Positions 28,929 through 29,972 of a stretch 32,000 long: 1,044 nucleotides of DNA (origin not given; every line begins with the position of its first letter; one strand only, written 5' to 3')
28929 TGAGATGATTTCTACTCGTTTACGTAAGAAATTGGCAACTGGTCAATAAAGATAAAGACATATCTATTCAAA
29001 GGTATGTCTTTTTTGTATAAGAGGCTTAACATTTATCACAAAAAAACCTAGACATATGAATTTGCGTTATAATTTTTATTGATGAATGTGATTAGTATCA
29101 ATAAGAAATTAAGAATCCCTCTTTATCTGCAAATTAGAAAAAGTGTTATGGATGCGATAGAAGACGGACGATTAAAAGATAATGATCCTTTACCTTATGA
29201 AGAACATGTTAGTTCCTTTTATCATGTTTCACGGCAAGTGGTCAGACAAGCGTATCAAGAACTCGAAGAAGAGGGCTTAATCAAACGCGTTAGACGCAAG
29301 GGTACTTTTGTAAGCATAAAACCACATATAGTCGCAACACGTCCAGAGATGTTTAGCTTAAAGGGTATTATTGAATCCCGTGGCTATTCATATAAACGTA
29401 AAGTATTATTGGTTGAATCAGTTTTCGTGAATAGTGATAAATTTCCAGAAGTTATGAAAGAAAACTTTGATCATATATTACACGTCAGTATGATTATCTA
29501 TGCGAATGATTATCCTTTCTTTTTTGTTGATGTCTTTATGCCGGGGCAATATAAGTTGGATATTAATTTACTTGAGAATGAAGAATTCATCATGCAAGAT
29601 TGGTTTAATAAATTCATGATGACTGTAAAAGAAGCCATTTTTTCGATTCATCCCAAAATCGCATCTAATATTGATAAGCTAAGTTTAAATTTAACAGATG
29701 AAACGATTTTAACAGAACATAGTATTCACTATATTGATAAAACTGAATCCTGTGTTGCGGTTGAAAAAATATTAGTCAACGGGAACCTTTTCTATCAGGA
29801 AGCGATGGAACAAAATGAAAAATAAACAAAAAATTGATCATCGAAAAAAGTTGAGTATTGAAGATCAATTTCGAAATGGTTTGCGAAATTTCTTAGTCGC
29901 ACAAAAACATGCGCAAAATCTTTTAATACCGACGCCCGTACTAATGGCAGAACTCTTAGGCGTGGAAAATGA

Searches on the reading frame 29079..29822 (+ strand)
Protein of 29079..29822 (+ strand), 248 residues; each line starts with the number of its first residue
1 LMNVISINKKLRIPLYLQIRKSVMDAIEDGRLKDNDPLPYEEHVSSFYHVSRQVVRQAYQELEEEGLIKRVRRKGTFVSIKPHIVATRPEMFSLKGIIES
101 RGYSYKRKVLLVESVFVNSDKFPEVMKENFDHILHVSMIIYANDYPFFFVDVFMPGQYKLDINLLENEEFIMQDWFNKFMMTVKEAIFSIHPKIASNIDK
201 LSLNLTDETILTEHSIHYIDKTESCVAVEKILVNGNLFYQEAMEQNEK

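Call 77: search_protein_families(library=pfam, proteins=[window:29079-29822:+], max_evalue=0.00001)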
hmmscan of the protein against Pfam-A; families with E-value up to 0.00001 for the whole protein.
window:29079-29822:+ (248 aa): 1 family
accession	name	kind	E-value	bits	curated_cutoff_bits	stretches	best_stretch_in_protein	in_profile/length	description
PF00392.27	GntR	-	8.8e-17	61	27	1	15-78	1-64/64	Bacterial regulatory proteins, gntR family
